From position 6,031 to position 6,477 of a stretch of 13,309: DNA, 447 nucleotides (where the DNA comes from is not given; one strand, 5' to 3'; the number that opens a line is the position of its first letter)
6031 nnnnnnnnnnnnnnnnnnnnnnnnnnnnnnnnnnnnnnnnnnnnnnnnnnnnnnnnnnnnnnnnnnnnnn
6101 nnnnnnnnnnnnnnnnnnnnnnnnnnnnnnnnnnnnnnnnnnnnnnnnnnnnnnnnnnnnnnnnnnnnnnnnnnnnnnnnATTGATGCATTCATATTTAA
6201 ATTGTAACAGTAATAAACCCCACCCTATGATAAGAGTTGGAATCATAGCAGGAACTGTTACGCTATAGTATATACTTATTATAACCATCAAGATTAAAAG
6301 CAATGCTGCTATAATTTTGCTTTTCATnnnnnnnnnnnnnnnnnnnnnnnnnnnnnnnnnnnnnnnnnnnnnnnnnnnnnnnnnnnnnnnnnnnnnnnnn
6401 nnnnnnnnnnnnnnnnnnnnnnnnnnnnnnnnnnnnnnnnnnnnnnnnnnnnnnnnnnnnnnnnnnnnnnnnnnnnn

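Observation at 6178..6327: Uncalled 49-aa membrane-peptide ORF exactly filling the imm-42 gap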

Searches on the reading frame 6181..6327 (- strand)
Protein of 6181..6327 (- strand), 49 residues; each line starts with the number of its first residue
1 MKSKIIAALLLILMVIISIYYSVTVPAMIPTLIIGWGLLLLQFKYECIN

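Call 4: search_dna_similar(query=window:6181-6327:-, collection=phages, mode=protein, max_rows=60, rows=spread, max_evalue=0.01)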
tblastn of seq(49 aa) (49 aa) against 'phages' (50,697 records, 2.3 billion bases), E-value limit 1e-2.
Records with a match: 443; places in all: 443; records where one place covers at least 80% of the query: 0.
Best place of each record, by identity: 80-90% 192; 60-80% 235; <60% 16.
By first word of the organism name: Escherichia 347; Shigella 36; Enterobacteria 16; Yersinia 10; Enterobacter 9; Salmonella 7; Tequatrovirus 4; Kosakonia 3; phage 3; Pseudomonas 2; and 6 more.
By host as written in the record: Escherichia coli 153; - 56; Escherichia coli O157:H7 17; Escherichia coli B 9; Escherichia coli str. K-12 substr. MG1655 8; Shigella flexneri 7; Yersinia pseudotuberculosis 7; Escherichia coli BL21(DE3) 6; and 115 more.
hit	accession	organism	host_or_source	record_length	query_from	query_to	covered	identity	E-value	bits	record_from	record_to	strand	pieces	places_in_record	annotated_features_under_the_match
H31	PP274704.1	Escherichia phage ECp13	Escherichia coli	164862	24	49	53%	88.5%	3e-7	49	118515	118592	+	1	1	none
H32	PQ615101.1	Shigella phage SP21535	Shigella sonnei CICC 21535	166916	24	49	53%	88.5%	3e-7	49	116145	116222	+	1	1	hypothetical protein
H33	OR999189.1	Enterobacteria phage P922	Escherichia coli 25922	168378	24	49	53%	88.5%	3e-7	49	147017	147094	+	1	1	none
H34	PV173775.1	Escherichia phage GEP001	Escherichia coli ATCC 35150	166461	24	49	53%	88.5%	4e-7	49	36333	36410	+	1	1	none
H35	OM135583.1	Escherichia phage EP01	Escherichia coli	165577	24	49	53%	84.6%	1e-6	47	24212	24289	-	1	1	none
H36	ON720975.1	Salmonella phage GRNsp7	Salmonella enterica subsp. enterica ...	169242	24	49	53%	84.6%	1e-6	47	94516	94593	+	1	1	none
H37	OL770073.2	Escherichia phage vB_EcoM-RPN226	Escherichia coli strain M226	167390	24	49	53%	84.6%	3e-6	46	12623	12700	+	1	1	none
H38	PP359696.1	Escherichia phage Ge15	Escherichia coli str. K-12 substr MG1655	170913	24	49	53%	84.6%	3e-6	46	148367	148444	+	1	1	none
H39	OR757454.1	Escherichia phage BYEP02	Escherichia coli BYEC05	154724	24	49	53%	80.8%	8e-7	48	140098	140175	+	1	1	none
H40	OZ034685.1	Escherichia phage vB_Eco_Geo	-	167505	24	49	53%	80.8%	8e-7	48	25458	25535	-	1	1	Phage protein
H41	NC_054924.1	Escherichia phage vB_EcoM_Lutter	-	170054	24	49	53%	80.8%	8e-7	48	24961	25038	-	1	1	none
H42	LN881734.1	Escherichia phage slur11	Escherichia coli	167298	24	49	53%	80.8%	1e-6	48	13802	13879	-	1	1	none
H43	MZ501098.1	Escherichia phage PaulHMueller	Escherichia coli K-12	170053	24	49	53%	80.8%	1e-6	48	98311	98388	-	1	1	hypothetical protein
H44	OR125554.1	Escherichia phage BW-1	Escherichia coli str. K-12 substr. ...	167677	24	49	53%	80.8%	2e-6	47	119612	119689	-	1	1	none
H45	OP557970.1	Escherichia phage ph0021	Escherichia coli CCCD-E003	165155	24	49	53%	80.8%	2e-6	47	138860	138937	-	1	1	none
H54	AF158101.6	Escherichia phage T4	-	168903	24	49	53%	80.8%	2e-6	47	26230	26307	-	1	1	none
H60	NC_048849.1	Enterobacter phage vB_EclM_CIP9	Enterobacter cloacae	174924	24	49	53%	69.2%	8e-4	40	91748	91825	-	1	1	none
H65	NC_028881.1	Escherichia phage vb_EcoM-VR5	Escherichia coli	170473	24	49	53%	65.4%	4e-4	41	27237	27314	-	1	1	none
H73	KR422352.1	Escherichia phage APCEc01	Escherichia coli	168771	24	49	53%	65.4%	2e-3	39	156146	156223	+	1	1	hypothetical protein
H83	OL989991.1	Enterobacter phage vB_EclM_Q7622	Enterobacter cloacae A22-2B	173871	25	49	51%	64.0%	4e-3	38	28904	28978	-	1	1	hypothetical protein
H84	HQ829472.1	Escherichia phage Bp7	Escherichia coli O78.A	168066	24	49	53%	61.5%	4e-3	38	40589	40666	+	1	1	hypothetical protein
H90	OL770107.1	Escherichia phage CLB_P2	Escherichia coli 55989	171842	24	49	53%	57.7%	9e-3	37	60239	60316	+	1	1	hypothetical protein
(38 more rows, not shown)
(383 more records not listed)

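Call 5: get_annotated_region(hit=H54, flank=1200)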
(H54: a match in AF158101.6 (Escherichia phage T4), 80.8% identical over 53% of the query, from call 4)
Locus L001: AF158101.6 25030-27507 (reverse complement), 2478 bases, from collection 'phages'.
description: Escherichia phage T4, complete genome.
organism: Escherichia phage T4 (NCBI taxid 2681598)
taxonomy: Viruses; Duplodnaviria; Heunggongvirae; Uroviricota; Caudoviricetes; Straboviridae; Tevenvirinae; Tequatrovirus; Tequatrovirus T4
host: -; source: -; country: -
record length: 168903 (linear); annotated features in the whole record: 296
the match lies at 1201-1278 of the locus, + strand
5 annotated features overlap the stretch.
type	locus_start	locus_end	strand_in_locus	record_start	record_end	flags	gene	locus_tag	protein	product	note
CDS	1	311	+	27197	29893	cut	43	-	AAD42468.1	gp43 DNA polymerase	core DNA polymerase of T4 replisome, 3'-5' exonuclease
CDS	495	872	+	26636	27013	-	imm.1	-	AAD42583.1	Imm.1 hypothetical predicted membrane protein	-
CDS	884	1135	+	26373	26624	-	imm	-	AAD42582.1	Imm immunity to superinfection membrane protein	mediates a membrane change such that the DNA of superinfecting phage is left in the periplasm to be degraded rather ...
CDS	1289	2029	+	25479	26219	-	42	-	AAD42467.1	gp42 dCMP hydroxymethylase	dCMP hydroxymethylase for producing modified hydroxymethylcytosine in T4 DNA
CDS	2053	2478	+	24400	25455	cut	b-gt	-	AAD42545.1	b-gt beta glucosyl transferase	adds a glucose in beta linkage to hydroxymethylcytosine residues in phage DNA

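Call 10: search_protein_families(library=phrogs, proteins=[window:6181-6327:-], max_evalue=0.01)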
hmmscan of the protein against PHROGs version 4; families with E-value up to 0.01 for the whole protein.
seq(49 aa): 1 family
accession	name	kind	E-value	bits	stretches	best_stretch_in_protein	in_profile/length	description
phrog_3610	-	unknown function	3.4e-26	91.8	1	3-49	1-47/47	-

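Call 11: search_protein_families(library=pfam, proteins=[window:6181-6327:-], max_evalue=0.01)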
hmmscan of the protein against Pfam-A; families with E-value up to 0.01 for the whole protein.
seq(49 aa): 0 families

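Call 12: find_homologous_proteins(query=window:6181-6327:-, max_evalue=0.001)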
Query seq(49 aa) (49 aa): 7 proteins with E <= 0.001 among 7 candidates.
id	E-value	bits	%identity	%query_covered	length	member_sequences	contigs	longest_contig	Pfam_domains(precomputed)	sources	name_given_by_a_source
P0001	8.0e-20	86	94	100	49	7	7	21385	PF26865.1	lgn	-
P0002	1.9e-17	79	90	100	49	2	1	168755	PF26865.1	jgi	jgi:hypothetical protein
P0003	3.4e-17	78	86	100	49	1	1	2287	PF26865.1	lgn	-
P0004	3.4e-17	78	88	100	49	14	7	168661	PF26865.1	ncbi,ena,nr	ncbi:hypothetical protein [Escherichia phage slur08]|nr:hypothetical protein CHD94UKE2_058 [Escheric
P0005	6.9e-17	77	88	100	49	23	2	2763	PF26865.1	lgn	-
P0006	9.9e-17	77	88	100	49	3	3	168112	PF26865.1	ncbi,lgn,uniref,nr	ncbi:hypothetical protein Sf24_gp172 [Shigella phage Sf24]|uniref:Uncharacterized protein n=1 Tax=Sh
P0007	2.9e-15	72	83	61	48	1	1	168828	PF26865.1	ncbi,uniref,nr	ncbi:hypothetical protein KMC11_gp045 [Escherichia phage vB_EcoM_G4507]|uniref:Uncharacterized prote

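Call 15: get_annotated_region(hit=H60, flank=900)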
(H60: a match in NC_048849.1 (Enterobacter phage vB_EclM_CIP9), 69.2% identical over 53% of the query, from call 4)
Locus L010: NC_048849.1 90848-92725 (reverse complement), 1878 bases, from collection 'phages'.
description: Enterobacter phage vB_EclM_CIP9, complete genome.
organism: Enterobacter phage vB_EclM_CIP9 (NCBI taxid 2696340)
taxonomy: Viruses; Duplodnaviria; Heunggongvirae; Uroviricota; Caudoviricetes; Straboviridae; Tevenvirinae; Kanagawavirus; Kanagawavirus cipnine
host: Enterobacter cloacae; source: -; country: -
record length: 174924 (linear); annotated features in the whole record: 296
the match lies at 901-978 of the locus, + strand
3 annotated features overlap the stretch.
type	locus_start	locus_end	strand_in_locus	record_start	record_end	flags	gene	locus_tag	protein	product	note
CDS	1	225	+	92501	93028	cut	-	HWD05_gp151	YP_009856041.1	hypothetical protein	-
CDS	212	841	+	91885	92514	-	-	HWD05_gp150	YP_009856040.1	arabinose 5-phosphate isomerase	-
CDS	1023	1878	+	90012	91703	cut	-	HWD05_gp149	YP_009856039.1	hypothetical protein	-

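Call 16: get_annotated_region(hit=H65, flank=900)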
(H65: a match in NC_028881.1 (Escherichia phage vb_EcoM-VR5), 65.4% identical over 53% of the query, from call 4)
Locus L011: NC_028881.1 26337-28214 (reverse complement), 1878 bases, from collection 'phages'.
description: Enterobacteria phage vB_EcoM_VR5, complete genome.
organism: Escherichia phage vb_EcoM-VR5 (NCBI taxid 1567026)
taxonomy: Viruses; Duplodnaviria; Heunggongvirae; Uroviricota; Caudoviricetes; Straboviridae; Tevenvirinae; Dhakavirus; Dhakavirus vr5
host: Escherichia coli; source: sewage; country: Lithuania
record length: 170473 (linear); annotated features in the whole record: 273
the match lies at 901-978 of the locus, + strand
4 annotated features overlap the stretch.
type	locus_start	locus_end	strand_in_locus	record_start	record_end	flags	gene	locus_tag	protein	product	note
CDS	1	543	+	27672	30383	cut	-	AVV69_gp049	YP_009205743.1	DNA polymerase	similar to bacteriophage T4 gp43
CDS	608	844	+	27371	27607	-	imm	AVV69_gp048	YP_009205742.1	immunity to superinfection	similar to bacteriophage T4 Imm; Imm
CDS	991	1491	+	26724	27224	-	-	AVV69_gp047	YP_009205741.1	hypothetical protein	similar to bacteriophage JS10 gp043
CDS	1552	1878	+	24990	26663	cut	-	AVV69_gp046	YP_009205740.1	hypothetical protein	similar to EpBp7_0091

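Call 17: get_annotated_region(hit=H84, flank=900)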
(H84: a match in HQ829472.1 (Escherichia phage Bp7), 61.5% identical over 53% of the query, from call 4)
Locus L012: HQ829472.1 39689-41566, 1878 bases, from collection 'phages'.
description: Enterobacteria phage Bp7, complete genome.
organism: Escherichia phage Bp7 (NCBI taxid 1052121)
taxonomy: Viruses; Duplodnaviria; Heunggongvirae; Uroviricota; Caudoviricetes; Straboviridae; Tevenvirinae; Dhakavirus; Dhakavirus bp7
host: Escherichia coli O78.A; source: -; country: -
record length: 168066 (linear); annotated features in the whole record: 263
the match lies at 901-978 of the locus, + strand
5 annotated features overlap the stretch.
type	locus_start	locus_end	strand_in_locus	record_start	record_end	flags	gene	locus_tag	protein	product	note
CDS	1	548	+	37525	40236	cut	-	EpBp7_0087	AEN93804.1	DNA polymerase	similar to bacteriophage T4 gp43 DNA polymerase; T4gp43-like DNA polymerase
CDS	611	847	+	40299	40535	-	imm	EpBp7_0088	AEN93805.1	immunity to superinfection membrane protein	similar to bacteriophage T4 Imm immunity to superinfection membrane protein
CDS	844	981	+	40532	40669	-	-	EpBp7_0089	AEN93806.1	hypothetical protein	-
CDS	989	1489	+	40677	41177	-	-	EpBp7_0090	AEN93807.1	hypothetical protein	-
CDS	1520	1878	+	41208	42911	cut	-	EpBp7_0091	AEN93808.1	hypothetical protein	-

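Call 18: get_annotated_region(hit=H90, flank=900)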
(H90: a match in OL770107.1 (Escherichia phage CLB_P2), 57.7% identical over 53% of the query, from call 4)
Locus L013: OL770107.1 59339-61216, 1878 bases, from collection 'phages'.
description: Escherichia phage CLB_P2, complete genome.
organism: Escherichia phage CLB_P2 (NCBI taxid 2920924)
taxonomy: Viruses; Duplodnaviria; Heunggongvirae; Uroviricota; Caudoviricetes; Straboviridae; Tevenvirinae; Dhakavirus
host: Escherichia coli 55989; source: sewage water; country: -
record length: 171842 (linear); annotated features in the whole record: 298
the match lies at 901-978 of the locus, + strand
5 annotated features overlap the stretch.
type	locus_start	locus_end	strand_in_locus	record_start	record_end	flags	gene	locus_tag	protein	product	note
CDS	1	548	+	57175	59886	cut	-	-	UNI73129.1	DNA polymerase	rasttk_feature_annotation_tool=annotate_proteins_si milarity; rasttk_feature_creation_tool=/opt/patric-common/ ...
CDS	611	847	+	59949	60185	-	-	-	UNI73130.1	hypothetical protein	rasttk_feature_annotation_tool=annotate_proteins_si milarity; rasttk_feature_creation_tool=/opt/patric-common/ ...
CDS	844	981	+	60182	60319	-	-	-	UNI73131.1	hypothetical protein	rasttk_feature_annotation_tool=annotate_proteins_si milarity; rasttk_feature_creation_tool=/opt/patric-common/ ...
CDS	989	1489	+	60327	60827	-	-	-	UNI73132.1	hypothetical protein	rasttk_feature_annotation_tool=annotate_proteins_km er_v2; rasttk_feature_creation_tool=/opt/patric-common/ ...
CDS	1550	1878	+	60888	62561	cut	-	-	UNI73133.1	hypothetical protein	rasttk_feature_annotation_tool=annotate_proteins_km er_v2; rasttk_feature_creation_tool=/opt/patric-common/ ...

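Call 19: get_annotated_region(hit=H73, flank=900)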
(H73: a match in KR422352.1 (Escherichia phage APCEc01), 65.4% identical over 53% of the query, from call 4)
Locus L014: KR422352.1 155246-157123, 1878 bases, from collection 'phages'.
description: Escherichia phage APCEc01, complete genome.
organism: Escherichia phage APCEc01 (NCBI taxid 1655305)
taxonomy: Viruses; Duplodnaviria; Heunggongvirae; Uroviricota; Caudoviricetes; Straboviridae; Tevenvirinae; Mosigvirus; Mosigvirus mar005p1
host: Escherichia coli; source: -; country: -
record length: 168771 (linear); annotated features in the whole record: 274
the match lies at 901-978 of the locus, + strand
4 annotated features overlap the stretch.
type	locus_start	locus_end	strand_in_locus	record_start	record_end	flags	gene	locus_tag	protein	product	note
CDS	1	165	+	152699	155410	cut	-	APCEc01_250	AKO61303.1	DNA polymerase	-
CDS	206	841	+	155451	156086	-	-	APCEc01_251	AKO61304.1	hypothetical protein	-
CDS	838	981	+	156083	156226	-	-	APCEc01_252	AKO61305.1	hypothetical protein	-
CDS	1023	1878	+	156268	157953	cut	-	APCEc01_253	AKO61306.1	hypothetical protein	-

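Call 20: get_annotated_region(hit=H83, flank=900)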
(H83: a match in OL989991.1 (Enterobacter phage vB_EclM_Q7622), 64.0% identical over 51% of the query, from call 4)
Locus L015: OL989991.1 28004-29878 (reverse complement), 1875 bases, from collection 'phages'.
description: Enterobacter phage vB_EclM_Q7622, complete genome.
organism: Enterobacter phage vB_EclM_Q7622 (NCBI taxid 2908628)
taxonomy: Viruses; Duplodnaviria; Heunggongvirae; Uroviricota; Caudoviricetes; Straboviridae; Tevenvirinae; Kanagawavirus; Kanagawavirus mime
host: Enterobacter cloacae A22-2B; source: -; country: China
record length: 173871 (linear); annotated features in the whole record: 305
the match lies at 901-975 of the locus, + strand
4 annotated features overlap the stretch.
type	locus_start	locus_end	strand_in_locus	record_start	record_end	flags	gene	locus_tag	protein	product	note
CDS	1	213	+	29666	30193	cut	-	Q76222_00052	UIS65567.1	hypothetical protein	-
CDS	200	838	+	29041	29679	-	-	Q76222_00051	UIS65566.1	hypothetical protein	-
CDS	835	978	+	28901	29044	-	-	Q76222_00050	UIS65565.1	hypothetical protein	-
CDS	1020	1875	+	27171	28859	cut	-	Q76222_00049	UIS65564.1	nucleotidyl transferase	-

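Call 23: search_protein_families(library=pfam, proteins=[L014:206-841:+, L010:212-841:+, L012:989-1489:+, P0004], max_evalue=1)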
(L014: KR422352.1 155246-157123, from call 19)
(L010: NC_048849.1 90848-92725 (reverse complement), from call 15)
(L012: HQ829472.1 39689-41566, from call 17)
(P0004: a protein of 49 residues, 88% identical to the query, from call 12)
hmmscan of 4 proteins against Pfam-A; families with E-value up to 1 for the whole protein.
L014:206-841:+ (211 aa): 2 families
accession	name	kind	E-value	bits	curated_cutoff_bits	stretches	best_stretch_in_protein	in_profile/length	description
PF01380.27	SIS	-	4.1e-10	40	25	1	51-181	6-130/131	SIS domain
PF13580.11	SIS_2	-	0.06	13.8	27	1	95-121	101-127/138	SIS domain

L010:212-841:+ (209 aa): 1 family
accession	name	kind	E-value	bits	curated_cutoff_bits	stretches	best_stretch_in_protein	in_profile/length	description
PF01380.27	SIS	-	3e-08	34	25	1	49-179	6-130/131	SIS domain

L012:989-1489:+ (166 aa): 1 family
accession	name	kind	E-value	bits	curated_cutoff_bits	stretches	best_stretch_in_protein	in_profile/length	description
PF14919.11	MTBP_mid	-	0.0077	15.7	25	1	27-150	119-241/335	MDM2-binding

P0004 (49 aa): 1 family
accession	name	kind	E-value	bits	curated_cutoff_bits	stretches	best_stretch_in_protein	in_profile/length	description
PF02714.20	RSN1_7TM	-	0.38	10.5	28.7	1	11-48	201-238/274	Calcium-dependent channel, 7TM region, putative phosphate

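Call 24: find_homologous_proteins(query=A1, max_evalue=0.01)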
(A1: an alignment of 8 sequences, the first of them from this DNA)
Query A1 (8 sequences) (49 aa, profile of the alignment): 23 proteins with E <= 0.01 among 1190 candidates.
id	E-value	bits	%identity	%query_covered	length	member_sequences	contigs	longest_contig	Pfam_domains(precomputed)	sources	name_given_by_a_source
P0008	6.9e-22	95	48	94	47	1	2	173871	PF26865.1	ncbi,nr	ncbi:hypothetical protein PP425_gp050 [Enterobacter phage vB_EclM_Q7622]|nr:hypothetical protein PP4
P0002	1.2e-21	94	90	100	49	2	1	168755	PF26865.1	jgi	jgi:hypothetical protein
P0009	3.6e-21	92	59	94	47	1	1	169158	PF26865.1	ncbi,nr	ncbi:hypothetical protein D299_gp140 [Escherichia phage HX01]|nr:hypothetical protein D299_gp140 [Es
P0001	4.9e-21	92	94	100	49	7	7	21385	PF26865.1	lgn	-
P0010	6.7e-21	92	59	94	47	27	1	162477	PF26865.1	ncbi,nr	ncbi:hypothetical protein ESCO47_00110 [Escherichia phage vB_EcoM_ESCO47]|nr:hypothetical protein ES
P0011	9.1e-21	91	57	94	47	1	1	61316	PF26865.1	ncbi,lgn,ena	-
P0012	1.9e-20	90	84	100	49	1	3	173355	PF26865.1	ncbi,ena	ncbi:hypothetical protein [Escherichia phage UPWr_E4]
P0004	1.9e-20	90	88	100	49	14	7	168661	PF26865.1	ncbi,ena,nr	ncbi:hypothetical protein [Escherichia phage slur08]|nr:hypothetical protein CHD94UKE2_058 [Escheric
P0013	4.8e-20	89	82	100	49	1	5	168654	PF26865.1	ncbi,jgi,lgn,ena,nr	ncbi:hypothetical protein G25403_00045 [Escherichia phage vB_EcoM_G2540-3]|jgi:cellulose synthase/po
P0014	5.1e-20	89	46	94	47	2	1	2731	PF26865.1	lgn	-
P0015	7.1e-20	88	41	94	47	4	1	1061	PF26865.1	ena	-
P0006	1.3e-19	87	88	100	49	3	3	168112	PF26865.1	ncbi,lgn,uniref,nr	ncbi:hypothetical protein Sf24_gp172 [Shigella phage Sf24]|uniref:Uncharacterized protein n=1 Tax=Sh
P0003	2.9e-19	86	86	100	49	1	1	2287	PF26865.1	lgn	-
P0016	4.9e-19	86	43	94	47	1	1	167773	PF26865.1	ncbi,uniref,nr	ncbi:hypothetical protein fHeYen901_56 [Yersinia phage fHe-Yen9-01]|uniref:Uncharacterized protein n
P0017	6.1e-19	85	56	92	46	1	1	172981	PF26865.1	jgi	jgi:hypothetical protein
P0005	6.7e-19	85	88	100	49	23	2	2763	PF26865.1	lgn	-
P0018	8.0e-19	85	50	94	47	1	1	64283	PF26865.1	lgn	-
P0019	9.5e-19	85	52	94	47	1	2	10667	PF26865.1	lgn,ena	-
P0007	1.3e-18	84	83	61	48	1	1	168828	PF26865.1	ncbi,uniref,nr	ncbi:hypothetical protein KMC11_gp045 [Escherichia phage vB_EcoM_G4507]|uniref:Uncharacterized prote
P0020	1.6e-18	84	48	94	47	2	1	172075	PF26865.1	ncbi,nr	ncbi:hypothetical protein [Serratia phage vB_SspM_LC53]|nr:hypothetical protein [Serratia phage vB_S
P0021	3.4e-18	83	50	65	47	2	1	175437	PF26865.1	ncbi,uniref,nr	ncbi:Hypothetical protein KNT65_gp042 [Escherichia phage EcS1]|uniref:Uncharacterized protein n=1 Ta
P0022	4.6e-18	83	50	94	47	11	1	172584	PF26865.1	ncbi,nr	ncbi:hypothetical protein MN01_00164 [Escherichia phage MN01]|nr:hypothetical protein MN01_00164 [Es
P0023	2.4e-17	80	49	84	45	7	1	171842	PF26865.1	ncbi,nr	ncbi:hypothetical protein [Escherichia phage CLB_P2]|nr:hypothetical protein [Escherichia phage CLB_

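Call 30: find_related_loci(query=A1, collection=viral_contigs, flank=1500)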
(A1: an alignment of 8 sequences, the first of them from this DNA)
Query A1 (49 aa) in viral_contigs; peptide patterns used: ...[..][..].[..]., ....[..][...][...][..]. (x = any residue, [..] = any of these).
130 stretches matched a pattern; 21 encode a relative of the query (tblastn E <= 1e-3); 21 distinct loci.
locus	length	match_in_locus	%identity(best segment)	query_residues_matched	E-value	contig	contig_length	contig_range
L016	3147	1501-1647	90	1-49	3e-16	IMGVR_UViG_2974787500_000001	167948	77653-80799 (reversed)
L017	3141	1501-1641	53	3-49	1e-14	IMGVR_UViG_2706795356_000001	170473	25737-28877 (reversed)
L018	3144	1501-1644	52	2-49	3e-14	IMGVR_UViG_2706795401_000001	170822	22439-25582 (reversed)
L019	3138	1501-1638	57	4-49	1e-13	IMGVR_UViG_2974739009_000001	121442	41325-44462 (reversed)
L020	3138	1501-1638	52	4-49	1e-12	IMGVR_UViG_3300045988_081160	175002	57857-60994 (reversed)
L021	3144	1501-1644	50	2-49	2e-12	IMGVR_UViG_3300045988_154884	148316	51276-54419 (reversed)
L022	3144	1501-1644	50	2-49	4e-12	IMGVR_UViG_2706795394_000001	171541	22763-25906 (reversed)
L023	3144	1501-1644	50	2-49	5e-12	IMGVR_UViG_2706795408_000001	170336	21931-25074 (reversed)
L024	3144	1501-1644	50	2-49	1e-12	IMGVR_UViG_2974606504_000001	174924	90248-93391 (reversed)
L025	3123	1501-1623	51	9-49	2e-11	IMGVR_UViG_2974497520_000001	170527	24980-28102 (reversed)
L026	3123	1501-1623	49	9-49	2e-11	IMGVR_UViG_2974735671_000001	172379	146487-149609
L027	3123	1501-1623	49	9-49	4e-11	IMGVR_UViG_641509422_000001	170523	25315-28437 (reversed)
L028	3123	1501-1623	46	9-49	5e-11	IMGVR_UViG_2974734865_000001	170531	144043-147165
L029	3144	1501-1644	42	2-49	6e-11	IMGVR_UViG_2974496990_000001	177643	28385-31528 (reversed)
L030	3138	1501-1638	48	4-49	2e-10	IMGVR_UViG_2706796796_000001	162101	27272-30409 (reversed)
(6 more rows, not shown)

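Call 39: search_protein_representatives(alignment_id=A2)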
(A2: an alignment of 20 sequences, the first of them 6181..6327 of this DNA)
Query: 20 sequences, 47 profile positions. Proteins with E-value up to 0.001 (for the whole library): 5; up to 1e-10: 3; up to 1e-30: 0. The best 5 are listed.
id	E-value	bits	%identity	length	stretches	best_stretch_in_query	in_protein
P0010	4.3e-22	93.8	-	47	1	1-47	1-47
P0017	8.4e-19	83.3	-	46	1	3-47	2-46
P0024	9.8e-16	73.5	-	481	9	12-33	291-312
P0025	3.3e-09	52.6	-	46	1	3-46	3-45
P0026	1.8e-04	37.4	-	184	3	7-34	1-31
